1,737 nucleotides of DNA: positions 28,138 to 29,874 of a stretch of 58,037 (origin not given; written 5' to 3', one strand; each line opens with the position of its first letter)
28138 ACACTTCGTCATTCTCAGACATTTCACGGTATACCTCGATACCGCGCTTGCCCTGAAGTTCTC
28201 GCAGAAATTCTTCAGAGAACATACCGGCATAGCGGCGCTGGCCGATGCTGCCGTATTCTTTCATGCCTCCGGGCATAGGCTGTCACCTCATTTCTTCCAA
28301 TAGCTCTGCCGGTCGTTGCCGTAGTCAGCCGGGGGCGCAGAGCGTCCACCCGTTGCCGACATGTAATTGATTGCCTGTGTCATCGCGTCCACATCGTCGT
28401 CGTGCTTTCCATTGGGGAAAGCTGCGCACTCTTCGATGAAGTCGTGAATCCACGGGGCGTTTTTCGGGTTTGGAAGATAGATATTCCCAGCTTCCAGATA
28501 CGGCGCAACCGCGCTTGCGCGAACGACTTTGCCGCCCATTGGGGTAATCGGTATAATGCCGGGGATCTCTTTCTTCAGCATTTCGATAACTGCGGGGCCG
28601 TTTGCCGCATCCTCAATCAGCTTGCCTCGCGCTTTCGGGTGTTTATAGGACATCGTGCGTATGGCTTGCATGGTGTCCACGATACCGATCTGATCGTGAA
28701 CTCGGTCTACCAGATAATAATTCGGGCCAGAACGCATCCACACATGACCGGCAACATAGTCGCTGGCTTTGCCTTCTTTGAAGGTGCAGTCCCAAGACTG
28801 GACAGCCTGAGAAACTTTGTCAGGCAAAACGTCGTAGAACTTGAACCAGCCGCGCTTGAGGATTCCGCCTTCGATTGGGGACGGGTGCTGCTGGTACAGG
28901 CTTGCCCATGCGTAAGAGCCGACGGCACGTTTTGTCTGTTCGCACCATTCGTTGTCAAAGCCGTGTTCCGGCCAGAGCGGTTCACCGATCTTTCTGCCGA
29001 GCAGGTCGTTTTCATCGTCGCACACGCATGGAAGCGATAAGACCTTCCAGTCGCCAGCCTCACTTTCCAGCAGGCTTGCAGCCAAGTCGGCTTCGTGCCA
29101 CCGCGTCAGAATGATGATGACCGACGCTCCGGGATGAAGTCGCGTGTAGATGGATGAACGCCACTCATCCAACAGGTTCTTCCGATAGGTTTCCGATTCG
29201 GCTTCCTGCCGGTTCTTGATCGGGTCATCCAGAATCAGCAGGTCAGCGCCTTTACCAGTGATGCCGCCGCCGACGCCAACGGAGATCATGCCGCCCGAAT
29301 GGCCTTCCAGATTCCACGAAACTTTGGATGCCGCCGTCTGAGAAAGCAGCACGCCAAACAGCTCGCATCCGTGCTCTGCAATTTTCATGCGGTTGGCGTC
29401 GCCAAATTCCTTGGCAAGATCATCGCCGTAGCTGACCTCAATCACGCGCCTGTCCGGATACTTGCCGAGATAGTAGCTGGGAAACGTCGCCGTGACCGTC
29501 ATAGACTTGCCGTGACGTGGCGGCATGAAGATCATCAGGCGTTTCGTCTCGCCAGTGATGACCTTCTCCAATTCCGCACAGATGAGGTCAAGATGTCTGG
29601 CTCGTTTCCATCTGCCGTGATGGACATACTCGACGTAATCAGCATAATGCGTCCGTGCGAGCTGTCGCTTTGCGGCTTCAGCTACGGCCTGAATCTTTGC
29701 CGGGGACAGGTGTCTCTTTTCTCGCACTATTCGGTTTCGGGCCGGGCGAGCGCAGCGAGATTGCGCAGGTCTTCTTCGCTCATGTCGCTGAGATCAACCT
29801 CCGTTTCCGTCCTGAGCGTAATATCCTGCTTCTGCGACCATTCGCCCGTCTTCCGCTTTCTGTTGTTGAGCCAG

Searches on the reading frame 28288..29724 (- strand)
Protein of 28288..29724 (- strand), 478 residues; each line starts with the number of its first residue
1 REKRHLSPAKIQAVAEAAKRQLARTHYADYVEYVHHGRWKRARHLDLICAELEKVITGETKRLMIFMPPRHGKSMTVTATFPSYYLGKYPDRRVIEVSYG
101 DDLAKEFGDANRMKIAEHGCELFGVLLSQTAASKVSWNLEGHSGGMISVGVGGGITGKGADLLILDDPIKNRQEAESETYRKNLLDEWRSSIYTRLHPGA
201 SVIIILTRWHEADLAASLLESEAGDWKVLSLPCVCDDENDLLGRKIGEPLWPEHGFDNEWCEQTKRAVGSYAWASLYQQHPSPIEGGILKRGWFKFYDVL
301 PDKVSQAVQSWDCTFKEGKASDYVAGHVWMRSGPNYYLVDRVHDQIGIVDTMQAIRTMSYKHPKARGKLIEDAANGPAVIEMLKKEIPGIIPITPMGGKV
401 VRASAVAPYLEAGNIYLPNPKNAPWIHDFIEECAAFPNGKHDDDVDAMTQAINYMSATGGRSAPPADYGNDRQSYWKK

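Call 71: search_dna_similar(query=window:28288-29724:-, collection=phages, mode=protein, max_rows=12)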
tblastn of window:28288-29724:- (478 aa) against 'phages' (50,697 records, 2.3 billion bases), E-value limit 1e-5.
Records with a match: 2203; places in all: 2237; records where one place covers at least 80% of the query: 659.
Best place of each record, by identity: <60% 2203.
By first word of the organism name: Mycobacterium 496; Klebsiella 396; Microbacterium 273; Escherichia 231; Gordonia 185; Acinetobacter 51; Brucella 41; Lactococcus 40; Xanthomonas 39; Caulobacter 39; and 88 more.
By host as written in the record: Mycobacterium smegmatis mc2 155 348; Klebsiella pneumoniae 192; - 160; Gordonia terrae 3612 145; Microbacterium foliorum NRRL B-24224 SEA 111; Microbacterium foliorum NRRL B-24224 104; Mycobacterium smegmatis mc#155 83; Escherichia coli 56; and 395 more.
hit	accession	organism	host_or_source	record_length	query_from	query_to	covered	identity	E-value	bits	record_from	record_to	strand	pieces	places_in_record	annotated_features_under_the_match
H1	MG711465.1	Faecalibacterium phage FP_Brigit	Faecalibacterium prausnitzii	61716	3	454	95%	58.6%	1e-150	481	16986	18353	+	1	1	terminase large subunit | terminase small subunit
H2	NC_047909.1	Faecalibacterium phage FP_Brigit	Faecalibacterium prausnitzii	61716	3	454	95%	58.6%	1e-150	481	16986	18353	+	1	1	terminase large subunit | terminase small subunit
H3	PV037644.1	Bacillus phage vB_BcM_CUBc25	Bacillus cereus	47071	19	453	91%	56.0%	4e-140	450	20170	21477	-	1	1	terminase large subunit | hypothetical protein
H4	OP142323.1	Staphylococcus phage Lacachita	Staphylococcus epidermidis 1457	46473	12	457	93%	50.4%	7e-129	417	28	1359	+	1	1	terminase large subunit | terminator (x3)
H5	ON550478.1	Staphylococcus phage Sazerac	Staphylococcus epidermidis LM1680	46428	12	457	93%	50.2%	1e-128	417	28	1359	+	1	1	putative terminase large subunit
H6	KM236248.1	Bacillus phage Pookie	Bacillus megaterium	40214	6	459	95%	49.2%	5e-112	369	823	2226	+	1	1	terminase large subunit | terminase small subunit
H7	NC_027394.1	Bacillus phage Pookie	Bacillus megaterium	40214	6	459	95%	49.2%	5e-112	369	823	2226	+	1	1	terminase large subunit | terminase small subunit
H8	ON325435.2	Staphylococcus phage CUB-EPI_14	Staphylococcus epidermidis SE14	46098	12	457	93%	50.0%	8e-129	417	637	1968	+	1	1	terminase large subunit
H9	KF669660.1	Bacillus phage Pony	Bacillus megaterium Km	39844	6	459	95%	48.9%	1e-111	368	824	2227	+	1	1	terminase large subunit | terminase small subunit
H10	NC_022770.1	Bacillus phage Pony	Bacillus megaterium Km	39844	6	459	95%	48.9%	1e-111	368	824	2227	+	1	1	terminase large subunit | terminase small subunit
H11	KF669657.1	Bacillus phage poppyseed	Bacillus megaterium Km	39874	6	459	95%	48.9%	1e-111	368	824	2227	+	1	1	terminase large subunit | terminase small subunit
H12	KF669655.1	Bacillus phage Page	Bacillus megaterium Km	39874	6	459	95%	48.9%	1e-111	368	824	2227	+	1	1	terminase large subunit | terminase small subunit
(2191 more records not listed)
